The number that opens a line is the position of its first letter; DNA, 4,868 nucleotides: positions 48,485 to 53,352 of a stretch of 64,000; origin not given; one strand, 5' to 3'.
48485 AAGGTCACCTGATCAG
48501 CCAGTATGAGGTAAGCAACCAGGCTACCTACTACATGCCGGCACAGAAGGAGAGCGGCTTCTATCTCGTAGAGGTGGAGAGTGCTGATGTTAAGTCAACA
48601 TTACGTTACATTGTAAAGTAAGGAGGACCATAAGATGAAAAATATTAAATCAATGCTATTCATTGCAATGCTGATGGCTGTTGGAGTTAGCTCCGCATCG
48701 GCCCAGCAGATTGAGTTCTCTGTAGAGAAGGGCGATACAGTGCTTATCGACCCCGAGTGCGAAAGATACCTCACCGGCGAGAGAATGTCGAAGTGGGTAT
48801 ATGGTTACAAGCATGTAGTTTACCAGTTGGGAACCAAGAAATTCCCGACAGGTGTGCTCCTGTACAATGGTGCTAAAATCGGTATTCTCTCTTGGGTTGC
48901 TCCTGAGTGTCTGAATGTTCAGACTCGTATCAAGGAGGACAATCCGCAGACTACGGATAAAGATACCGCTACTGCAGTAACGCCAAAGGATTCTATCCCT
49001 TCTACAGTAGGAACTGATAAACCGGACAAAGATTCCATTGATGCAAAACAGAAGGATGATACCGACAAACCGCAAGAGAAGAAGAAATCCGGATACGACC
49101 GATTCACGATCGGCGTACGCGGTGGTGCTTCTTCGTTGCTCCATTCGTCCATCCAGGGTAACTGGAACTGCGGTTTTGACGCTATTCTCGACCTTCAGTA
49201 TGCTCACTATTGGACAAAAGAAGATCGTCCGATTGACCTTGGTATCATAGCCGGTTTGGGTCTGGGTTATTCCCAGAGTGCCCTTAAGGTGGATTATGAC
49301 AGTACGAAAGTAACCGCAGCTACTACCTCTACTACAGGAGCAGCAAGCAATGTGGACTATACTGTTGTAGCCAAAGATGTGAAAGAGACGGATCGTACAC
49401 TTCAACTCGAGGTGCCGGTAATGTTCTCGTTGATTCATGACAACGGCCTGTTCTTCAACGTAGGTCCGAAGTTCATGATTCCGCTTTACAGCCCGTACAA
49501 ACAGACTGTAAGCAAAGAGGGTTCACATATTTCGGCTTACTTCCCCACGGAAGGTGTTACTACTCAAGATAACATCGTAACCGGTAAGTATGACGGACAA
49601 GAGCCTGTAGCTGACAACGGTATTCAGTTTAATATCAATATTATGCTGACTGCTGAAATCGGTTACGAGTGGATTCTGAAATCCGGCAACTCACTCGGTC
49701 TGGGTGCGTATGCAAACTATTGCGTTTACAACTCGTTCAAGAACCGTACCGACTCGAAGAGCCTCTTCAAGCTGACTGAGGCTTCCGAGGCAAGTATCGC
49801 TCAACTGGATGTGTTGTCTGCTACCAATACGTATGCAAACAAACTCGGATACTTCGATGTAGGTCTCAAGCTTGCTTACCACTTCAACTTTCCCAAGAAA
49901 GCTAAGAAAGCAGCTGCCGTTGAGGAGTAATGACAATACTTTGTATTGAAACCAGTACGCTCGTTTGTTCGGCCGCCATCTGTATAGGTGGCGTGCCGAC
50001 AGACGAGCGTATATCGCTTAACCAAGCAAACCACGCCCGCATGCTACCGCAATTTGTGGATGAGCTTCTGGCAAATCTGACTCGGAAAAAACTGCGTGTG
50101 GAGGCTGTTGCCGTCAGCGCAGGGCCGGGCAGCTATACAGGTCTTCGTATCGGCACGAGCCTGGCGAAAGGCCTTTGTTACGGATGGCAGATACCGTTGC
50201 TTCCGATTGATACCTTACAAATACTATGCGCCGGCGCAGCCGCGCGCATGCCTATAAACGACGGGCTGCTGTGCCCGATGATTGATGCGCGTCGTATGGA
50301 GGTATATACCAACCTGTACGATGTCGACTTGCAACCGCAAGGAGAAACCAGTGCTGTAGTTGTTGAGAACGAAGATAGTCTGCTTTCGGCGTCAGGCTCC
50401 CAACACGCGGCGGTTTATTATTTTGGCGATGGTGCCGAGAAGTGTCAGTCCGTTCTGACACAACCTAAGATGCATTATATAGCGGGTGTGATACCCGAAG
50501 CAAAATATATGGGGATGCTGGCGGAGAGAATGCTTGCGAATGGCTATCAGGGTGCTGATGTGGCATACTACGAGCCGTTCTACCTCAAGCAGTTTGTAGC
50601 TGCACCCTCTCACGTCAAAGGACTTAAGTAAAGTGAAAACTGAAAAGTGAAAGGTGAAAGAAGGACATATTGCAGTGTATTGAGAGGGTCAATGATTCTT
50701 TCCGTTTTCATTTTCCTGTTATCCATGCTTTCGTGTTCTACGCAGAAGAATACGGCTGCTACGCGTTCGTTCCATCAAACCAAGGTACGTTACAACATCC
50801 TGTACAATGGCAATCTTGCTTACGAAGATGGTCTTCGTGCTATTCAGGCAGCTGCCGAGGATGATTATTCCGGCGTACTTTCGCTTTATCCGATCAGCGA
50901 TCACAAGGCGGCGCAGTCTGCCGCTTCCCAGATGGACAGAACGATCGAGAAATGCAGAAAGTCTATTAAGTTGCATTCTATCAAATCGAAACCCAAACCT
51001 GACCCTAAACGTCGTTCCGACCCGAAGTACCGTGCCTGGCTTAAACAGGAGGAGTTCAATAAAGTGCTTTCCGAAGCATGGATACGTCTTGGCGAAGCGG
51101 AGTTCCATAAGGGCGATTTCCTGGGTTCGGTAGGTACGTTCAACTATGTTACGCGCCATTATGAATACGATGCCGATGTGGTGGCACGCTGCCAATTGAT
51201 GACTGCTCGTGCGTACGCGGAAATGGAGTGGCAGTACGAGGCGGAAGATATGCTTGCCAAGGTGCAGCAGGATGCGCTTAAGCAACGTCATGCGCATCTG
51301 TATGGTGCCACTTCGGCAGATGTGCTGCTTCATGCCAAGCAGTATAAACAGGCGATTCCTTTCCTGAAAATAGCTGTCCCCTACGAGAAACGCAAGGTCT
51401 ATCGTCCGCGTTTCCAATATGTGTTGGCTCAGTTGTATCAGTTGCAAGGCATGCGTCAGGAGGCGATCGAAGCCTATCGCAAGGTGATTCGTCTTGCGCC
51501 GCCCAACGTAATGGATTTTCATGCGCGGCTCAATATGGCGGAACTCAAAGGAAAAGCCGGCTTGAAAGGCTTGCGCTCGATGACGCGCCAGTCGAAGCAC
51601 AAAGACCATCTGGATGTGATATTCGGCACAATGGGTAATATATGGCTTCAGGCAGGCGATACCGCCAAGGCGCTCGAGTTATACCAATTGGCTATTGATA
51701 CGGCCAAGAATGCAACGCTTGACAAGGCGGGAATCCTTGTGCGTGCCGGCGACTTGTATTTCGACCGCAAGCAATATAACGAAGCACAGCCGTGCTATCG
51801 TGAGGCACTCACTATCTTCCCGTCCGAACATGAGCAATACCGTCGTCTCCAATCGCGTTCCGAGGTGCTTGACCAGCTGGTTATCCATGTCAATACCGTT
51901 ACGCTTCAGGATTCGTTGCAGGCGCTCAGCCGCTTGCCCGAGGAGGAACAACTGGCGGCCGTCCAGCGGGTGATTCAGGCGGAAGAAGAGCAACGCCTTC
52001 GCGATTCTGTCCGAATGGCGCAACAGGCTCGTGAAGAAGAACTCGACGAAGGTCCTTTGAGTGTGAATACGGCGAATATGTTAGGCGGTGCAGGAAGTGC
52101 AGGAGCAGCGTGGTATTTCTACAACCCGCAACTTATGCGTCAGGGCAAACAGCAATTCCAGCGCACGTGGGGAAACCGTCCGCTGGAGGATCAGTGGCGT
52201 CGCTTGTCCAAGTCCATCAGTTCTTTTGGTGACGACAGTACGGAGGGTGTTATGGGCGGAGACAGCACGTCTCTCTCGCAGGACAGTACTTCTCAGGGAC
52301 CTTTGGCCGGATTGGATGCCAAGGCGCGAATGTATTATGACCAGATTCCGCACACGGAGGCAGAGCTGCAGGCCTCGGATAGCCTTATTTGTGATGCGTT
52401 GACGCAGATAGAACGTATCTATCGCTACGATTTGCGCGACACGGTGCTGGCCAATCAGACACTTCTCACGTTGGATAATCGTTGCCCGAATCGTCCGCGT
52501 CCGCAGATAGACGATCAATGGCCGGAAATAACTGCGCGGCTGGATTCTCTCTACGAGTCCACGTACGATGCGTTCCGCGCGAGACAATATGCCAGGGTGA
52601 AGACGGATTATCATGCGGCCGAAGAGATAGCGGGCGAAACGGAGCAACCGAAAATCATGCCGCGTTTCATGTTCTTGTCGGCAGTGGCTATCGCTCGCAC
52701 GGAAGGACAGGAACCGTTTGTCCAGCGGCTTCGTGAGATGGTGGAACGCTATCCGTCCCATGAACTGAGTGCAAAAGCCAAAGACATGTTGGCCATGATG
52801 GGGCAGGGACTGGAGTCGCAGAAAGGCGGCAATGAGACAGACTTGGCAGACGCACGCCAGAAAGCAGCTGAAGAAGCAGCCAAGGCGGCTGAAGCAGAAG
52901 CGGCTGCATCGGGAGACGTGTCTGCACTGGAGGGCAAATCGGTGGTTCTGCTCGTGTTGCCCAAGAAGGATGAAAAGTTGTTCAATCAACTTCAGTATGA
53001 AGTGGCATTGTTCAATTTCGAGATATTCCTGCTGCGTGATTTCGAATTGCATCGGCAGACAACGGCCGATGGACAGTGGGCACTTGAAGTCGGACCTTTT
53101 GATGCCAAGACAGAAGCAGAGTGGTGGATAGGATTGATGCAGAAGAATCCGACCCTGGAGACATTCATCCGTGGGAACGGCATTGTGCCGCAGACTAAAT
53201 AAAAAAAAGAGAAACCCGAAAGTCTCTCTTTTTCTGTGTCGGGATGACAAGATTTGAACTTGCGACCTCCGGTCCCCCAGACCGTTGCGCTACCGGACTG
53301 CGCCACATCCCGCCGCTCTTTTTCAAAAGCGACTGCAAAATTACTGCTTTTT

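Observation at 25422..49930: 24.5-kb same-strand locus of module-sharing giant secreted proteins with dedicated beta-barrels, running into tsaB and porW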

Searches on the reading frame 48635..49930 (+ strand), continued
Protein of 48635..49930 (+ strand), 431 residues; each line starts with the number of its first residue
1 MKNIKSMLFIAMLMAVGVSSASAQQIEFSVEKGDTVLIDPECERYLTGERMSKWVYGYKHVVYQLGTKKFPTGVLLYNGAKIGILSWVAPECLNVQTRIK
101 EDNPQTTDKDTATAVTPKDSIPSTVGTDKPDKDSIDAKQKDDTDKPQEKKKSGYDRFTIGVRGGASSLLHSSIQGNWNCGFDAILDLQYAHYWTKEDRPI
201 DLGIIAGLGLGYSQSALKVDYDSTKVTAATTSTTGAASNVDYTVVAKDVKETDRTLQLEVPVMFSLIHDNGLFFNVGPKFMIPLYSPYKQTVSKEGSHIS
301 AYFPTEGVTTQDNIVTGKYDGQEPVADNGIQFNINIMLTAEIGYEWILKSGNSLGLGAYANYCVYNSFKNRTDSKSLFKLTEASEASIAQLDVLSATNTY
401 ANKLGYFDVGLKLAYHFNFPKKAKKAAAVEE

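Call 91: search_protein_families(library=ncbifam, proteins=[P0347, P0353, P0357, P0361, P0362, P0363, P0381, P0349, P0369, P0391], max_evalue=0.1)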
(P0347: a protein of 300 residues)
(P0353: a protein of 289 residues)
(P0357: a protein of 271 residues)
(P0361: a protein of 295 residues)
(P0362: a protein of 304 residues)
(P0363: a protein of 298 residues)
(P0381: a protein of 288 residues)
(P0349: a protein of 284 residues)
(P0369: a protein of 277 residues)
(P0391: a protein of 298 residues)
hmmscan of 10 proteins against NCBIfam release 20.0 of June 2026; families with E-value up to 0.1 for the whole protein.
P0347 (300 aa): 0 families

P0353 (289 aa): 0 families

P0357 (271 aa): 0 families

P0361 (295 aa): 0 families

P0362 (304 aa): 1 family
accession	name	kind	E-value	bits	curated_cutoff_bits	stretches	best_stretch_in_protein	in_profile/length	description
TIGR03983.1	cas1_MYXAN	equivalog_domain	0.064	12.2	358.05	1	135-169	286-320/347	type I-MYXAN CRISPR-associated endonuclease Cas1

P0363 (298 aa): 0 families

P0381 (288 aa): 0 families

P0349 (284 aa): 0 families

P0369 (277 aa): 0 families

P0391 (298 aa): 2 families
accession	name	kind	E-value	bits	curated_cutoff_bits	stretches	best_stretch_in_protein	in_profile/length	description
NF049866.1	outer_TDE1717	subfamily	0.00019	21.4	135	1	1-146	1-125/210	TDE1717 family outer membrane beta-barrel protein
NF003680.0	PRK05305.1-5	equivalog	0.032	13.5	262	1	194-271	23-102/217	phosphatidylserine decarboxylase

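Call 92: search_protein_families(library=pfam, proteins=[P0347, P0353, P0357, P0361, P0362, P0363, P0381, P0349, P0369, P0391], max_evalue=0.1)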
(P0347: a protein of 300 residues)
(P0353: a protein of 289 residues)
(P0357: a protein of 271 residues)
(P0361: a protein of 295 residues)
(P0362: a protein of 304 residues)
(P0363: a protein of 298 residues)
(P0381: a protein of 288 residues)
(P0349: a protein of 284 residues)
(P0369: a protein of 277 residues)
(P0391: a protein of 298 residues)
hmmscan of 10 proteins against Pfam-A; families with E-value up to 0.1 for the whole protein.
P0347 (300 aa): 1 family
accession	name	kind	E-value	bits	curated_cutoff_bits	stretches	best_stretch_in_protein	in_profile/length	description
PF13568.12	OMP_b-brl_2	-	0.0027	18.3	27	1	25-233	1-173/175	Outer membrane protein beta-barrel domain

P0353 (289 aa): 1 family
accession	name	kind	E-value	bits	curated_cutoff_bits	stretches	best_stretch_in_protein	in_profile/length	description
PF13505.12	OMP_b-brl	-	0.034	14.7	28.7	0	8-104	3-95/175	Outer membrane protein beta-barrel domain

P0357 (271 aa): 1 family
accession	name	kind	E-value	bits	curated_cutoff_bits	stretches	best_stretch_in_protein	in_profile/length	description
PF17758.7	Prot_ATP_ID_OB_N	-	0.092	12.9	23.4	0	46-65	38-57/62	Proteasomal ATPase OB N-terminal domain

P0361 (295 aa): 0 families

P0362 (304 aa): 1 family
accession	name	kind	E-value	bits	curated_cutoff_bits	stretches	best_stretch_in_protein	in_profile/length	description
PF13283.12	NfrA_C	-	0.054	13.5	25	0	171-238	19-86/173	Bacteriophage N adsorption protein A C-term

P0363 (298 aa): 0 families

P0381 (288 aa): 0 families

P0349 (284 aa): 2 families
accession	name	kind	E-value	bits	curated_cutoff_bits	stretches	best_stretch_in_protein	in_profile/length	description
PF13505.12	OMP_b-brl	-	6.6e-06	26.8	28.7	1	8-110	3-96/175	Outer membrane protein beta-barrel domain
PF13568.12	OMP_b-brl_2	-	9.2e-06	26.3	27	1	19-209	2-157/175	Outer membrane protein beta-barrel domain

P0369 (277 aa): 0 families

P0391 (298 aa): 0 families

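Call 93: find_encoding_contigs(protein=P0362, flank=8000, max_places=3)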
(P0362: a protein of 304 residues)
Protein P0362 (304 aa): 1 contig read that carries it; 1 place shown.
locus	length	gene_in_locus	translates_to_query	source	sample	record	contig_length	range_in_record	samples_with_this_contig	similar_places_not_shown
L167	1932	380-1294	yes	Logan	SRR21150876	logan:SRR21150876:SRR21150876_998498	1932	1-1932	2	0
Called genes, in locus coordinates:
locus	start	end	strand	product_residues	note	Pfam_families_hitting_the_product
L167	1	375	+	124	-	?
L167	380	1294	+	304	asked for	-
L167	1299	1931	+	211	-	?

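Call 94: find_encoding_contigs(protein=P0353, flank=8000, max_places=2)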
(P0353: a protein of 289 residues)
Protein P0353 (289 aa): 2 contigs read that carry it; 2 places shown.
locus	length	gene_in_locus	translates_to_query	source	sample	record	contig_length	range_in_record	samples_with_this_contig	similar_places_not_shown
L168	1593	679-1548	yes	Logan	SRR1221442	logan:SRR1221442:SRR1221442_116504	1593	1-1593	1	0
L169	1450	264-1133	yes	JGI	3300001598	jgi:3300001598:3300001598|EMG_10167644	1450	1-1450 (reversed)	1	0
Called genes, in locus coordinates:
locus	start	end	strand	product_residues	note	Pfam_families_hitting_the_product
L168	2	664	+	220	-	?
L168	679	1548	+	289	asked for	-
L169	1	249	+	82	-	?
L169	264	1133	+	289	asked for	-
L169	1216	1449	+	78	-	?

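Call 95: find_encoding_contigs(protein=P0347, flank=8000, max_places=2)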
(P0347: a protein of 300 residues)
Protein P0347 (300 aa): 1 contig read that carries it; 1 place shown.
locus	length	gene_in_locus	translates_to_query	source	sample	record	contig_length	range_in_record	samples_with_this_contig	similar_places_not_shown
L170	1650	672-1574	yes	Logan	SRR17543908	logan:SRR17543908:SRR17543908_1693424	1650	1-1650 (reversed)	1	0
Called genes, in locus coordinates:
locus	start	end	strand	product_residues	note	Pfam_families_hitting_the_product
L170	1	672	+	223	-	?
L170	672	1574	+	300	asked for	-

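Call 96: find_encoding_contigs(protein=P0363, flank=8000, max_places=2)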
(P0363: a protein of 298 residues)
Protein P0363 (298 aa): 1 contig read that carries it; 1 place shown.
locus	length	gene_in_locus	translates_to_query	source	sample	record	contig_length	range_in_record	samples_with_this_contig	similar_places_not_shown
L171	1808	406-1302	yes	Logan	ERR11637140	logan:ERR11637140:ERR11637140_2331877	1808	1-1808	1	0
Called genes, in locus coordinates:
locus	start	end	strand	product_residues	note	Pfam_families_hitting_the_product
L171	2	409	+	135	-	?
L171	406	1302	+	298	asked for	-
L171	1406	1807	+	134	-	?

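Call 102: find_encoding_contigs(protein=P0349, flank=10000, max_places=2)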
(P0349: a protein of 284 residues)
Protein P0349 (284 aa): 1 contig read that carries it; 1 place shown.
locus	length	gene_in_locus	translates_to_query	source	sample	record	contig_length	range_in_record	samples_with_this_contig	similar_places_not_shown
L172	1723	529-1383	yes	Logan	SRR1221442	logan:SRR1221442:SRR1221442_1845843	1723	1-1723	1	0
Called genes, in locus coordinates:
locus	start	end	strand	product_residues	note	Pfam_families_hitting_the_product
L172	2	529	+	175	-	?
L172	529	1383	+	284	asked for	PF13505:OMP_b-brl (faint), PF13568:OMP_b-brl_2 (weak)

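Call 103: find_encoding_contigs(protein=P0316, flank=10000, max_places=2)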
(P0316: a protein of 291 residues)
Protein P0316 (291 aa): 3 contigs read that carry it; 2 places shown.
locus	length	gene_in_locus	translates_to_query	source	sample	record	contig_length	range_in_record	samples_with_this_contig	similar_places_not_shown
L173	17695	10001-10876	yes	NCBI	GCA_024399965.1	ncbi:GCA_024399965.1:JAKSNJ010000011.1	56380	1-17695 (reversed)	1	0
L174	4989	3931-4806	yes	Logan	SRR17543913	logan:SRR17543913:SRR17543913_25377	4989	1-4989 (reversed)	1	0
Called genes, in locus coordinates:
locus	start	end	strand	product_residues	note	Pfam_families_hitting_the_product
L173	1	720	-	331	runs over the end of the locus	PF01118:Semialdhyde_dh, PF02774:Semialdhyde_dhC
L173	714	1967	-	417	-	PF00109:ketoacyl-synt, PF00108:Thiolase_N (faint), PF02801:Ketoacyl-synt_C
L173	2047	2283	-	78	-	PF00550:PP-binding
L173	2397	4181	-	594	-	PF02518:HATPase_c, PF13589:HATPase_c_3, PF01119:DNA_mis_repair, PF08676:MutL_C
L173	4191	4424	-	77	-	-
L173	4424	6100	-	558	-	PF14559:TPR_19 (faint), PF13428:TPR_14 (faint), PF13432:TPR_16 (faint), PF00515:TPR_1, PF07719:TPR_2, PF13181:TPR_8 (weak), PF23914:TPR_CcmH_CycH (weak), PF13414:TPR_11, +2 more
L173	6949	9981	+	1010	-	-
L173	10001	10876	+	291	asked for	-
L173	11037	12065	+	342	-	PF00044:Gp_dh_N, PF02800:Gp_dh_C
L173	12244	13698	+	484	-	-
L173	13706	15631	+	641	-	-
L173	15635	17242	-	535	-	-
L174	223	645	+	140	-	-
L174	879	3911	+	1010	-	-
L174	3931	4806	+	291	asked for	-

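Call 108: find_encoding_contigs(protein=P0383, flank=8000, max_places=2)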
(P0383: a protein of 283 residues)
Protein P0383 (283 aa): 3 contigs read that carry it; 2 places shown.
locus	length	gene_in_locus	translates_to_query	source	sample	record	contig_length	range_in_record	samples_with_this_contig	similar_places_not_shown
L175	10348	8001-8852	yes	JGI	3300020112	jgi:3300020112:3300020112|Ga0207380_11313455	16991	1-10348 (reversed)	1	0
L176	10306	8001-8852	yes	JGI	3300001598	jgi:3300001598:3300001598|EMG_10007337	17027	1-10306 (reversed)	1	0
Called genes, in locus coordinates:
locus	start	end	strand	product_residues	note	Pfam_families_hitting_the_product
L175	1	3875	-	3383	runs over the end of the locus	PF16656:Pur_ac_phosph_N (faint), PF21605:CRLF2-like_D2 (faint), PF00041:fn3, PF18962:Por_Secre_tail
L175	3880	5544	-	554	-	PF04551:GcpE, PF26540:GcpE_C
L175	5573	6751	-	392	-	PF01640:Peptidase_C10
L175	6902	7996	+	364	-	PF18998:Flg_new_2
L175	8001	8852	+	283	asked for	-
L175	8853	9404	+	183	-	PF28474:DUF8412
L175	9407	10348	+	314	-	?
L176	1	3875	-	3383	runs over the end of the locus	PF16656:Pur_ac_phosph_N (faint), PF21605:CRLF2-like_D2 (faint), PF00041:fn3, PF18962:Por_Secre_tail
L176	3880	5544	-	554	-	PF04551:GcpE, PF26540:GcpE_C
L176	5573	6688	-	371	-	PF01640:Peptidase_C10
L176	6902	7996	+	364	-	PF18998:Flg_new_2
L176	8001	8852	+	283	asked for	-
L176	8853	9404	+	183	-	PF28474:DUF8412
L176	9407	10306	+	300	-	?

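Call 109: find_encoding_contigs(protein=P0391, flank=8000, max_places=2)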
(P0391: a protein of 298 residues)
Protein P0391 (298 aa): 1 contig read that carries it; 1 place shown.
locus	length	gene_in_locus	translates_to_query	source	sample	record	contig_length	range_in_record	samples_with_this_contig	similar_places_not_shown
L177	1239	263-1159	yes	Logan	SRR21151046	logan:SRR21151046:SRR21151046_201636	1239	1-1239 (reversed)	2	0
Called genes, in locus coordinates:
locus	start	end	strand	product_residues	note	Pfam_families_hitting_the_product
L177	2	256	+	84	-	?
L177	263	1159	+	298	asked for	-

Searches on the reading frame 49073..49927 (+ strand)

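Call 75: search_protein_families(library=pfam, proteins=[window:49073-49927:+], max_evalue=1)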
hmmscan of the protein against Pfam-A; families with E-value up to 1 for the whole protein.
window:49073-49927:+ (285 aa): 1 family
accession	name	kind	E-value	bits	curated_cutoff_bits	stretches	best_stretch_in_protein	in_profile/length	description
PF04575.19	SlipAM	-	0.089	12.7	22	1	169-284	28-139/288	Surface lipoprotein assembly modifier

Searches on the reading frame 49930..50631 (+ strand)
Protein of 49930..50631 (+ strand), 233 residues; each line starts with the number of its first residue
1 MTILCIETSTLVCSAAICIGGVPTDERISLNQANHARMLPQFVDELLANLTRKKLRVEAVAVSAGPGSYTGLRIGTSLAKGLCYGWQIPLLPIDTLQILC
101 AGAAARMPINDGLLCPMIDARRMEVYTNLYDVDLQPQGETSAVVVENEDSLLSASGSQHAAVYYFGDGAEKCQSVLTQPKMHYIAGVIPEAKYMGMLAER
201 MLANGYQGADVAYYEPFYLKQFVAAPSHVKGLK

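Call 8: search_protein_families(library=pfam, proteins=[window:49930-50631:+], max_evalue=0.001)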
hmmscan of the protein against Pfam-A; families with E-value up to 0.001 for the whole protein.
window:49930-50631:+ (233 aa): 1 family
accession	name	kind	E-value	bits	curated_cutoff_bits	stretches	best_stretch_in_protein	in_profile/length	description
PF00814.31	TsaD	-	2.2e-24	87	24.8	1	32-141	26-133/264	tRNA N6-adenosine threonylcarbamoyltransferase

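Call 79: search_protein_families(library=ncbifam, proteins=[window:49930-50628:+], max_evalue=0.00001)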
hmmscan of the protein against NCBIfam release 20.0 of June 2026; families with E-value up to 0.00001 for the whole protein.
window:49930-50628:+ (233 aa): 4 families
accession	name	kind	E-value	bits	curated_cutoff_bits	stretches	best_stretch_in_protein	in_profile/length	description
TIGR03725.1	T6A_YeaZ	equivalog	1e-41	143.2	69.3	1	3-220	1-212/212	tRNA (adenosine(37)-N6)-threonylcarbamoyltransferase complex dimerization subunit type 1 TsaB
TIGR03723.1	T6A_TsaD_YgjD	equivalog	1.3e-08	34.3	296.1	1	34-97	48-111/314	tRNA (adenosine(37)-N6)-threonylcarbamoyltransferase complex transferase subunit TsaD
TIGR00329.1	gcp_kae1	subfamily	4.2e-08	32.8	207.8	1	32-96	45-109/305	tRNA (adenosine(37)-N6)-threonylcarbamoyltransferase complex transferase subunit TsaD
TIGR03722.2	arch_KAE1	equivalog_domain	6.1e-07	28.9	375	1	34-94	45-105/323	KEOPS complex N(6)-L-threonylcarbamoyladenine synthase Kae1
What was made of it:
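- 49930..50631 (+): tsaB: housekeeping neighbour whose start overlaps the H stop. TIGR03725 at 143 bits (call 79).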

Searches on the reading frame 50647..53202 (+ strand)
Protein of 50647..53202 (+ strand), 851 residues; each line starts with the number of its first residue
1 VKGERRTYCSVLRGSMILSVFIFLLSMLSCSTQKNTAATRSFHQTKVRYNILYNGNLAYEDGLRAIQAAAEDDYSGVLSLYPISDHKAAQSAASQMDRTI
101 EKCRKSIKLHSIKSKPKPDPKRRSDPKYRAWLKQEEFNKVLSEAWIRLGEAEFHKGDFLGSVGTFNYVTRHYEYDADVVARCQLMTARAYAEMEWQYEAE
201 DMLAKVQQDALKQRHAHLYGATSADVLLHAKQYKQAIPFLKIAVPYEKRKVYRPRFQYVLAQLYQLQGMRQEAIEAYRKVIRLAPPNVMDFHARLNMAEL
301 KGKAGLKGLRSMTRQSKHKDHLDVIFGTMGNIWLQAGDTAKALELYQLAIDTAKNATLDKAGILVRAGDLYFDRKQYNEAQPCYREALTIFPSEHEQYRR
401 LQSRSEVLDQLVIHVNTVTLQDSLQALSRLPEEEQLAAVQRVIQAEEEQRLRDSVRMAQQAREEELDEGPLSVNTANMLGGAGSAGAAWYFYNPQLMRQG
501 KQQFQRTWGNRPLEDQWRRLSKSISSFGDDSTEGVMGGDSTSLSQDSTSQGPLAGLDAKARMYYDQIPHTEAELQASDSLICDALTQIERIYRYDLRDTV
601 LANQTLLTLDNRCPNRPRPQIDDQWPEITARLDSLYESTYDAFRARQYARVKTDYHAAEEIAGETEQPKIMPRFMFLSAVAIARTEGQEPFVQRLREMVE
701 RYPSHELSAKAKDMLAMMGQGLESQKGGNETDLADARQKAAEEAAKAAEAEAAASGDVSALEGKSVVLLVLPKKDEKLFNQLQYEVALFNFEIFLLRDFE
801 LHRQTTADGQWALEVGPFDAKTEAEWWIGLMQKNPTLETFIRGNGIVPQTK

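Call 8: search_protein_families(library=pfam, proteins=[window:50647-53202:+], max_evalue=0.001)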
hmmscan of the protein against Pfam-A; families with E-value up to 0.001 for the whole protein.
window:50647-53202:+ (851 aa): 11 families
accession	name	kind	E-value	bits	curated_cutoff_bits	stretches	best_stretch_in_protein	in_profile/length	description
PF00515.34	TPR_1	-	1.2e-18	66.5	27.8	2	257-285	4-32/34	Tetratricopeptide repeat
PF07719.23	TPR_2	-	1e-14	53.8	27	2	255-287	2-34/34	Tetratricopeptide repeat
PF13181.12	TPR_8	-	7.2e-14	51.1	25.7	2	255-286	2-33/34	Tetratricopeptide repeat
PF13424.12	TPR_12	-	3.8e-12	46.7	30.1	1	328-392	8-76/77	Tetratricopeptide repeat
PF13174.12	TPR_6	-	1.5e-06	28.9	26.3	0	258-285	4-31/33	Tetratricopeptide repeat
PF13176.12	TPR_7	-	1.6e-06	28.1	27.9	0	260-285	5-30/36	Tetratricopeptide repeat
PF13428.12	TPR_14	-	9.9e-06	26.2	23.5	0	364-401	4-41/44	Tetratricopeptide repeat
PF13374.12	TPR_10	-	1.4e-05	25.4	27.5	0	368-390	9-31/42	Tetratricopeptide repeat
PF13432.12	TPR_16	-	3.1e-05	24.8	32.7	0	231-287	11-64/65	Tetratricopeptide repeat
PF13414.12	TPR_11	-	0.00021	21.4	26.8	0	368-393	1-26/42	TPR repeat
PF01916.23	DS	-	0.00078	19.2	27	0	306-416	44-147/288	Deoxyhypusine synthase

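Call 79: search_protein_families(library=ncbifam, proteins=[window:50647-53199:+], max_evalue=0.00001)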
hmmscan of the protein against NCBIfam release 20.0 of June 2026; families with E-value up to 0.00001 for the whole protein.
window:50647-53199:+ (851 aa): 3 families
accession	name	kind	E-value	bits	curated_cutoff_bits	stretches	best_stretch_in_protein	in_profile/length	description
NF052312.1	T9SS_PorW_SprE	equivalog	1.7e-170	569.1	250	2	24-616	2-579/716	type IX secretion system periplasmic lipoprotein PorW/SprE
NF040959.1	MamA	equivalog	3.7e-12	46.1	200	1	148-295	43-179/204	magnetosome protein MamA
TIGR02795.1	tol_pal_ybgF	equivalog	5.3e-09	36.7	90.1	0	223-287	8-72/119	tol-pal system protein YbgF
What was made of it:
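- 50647..53202 (+): porW/sprE: T9SS lipoprotein neighbour. It shows that the organism has a T9SS. NF052312 at 569 bits against a cutoff of 250 (call 79)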
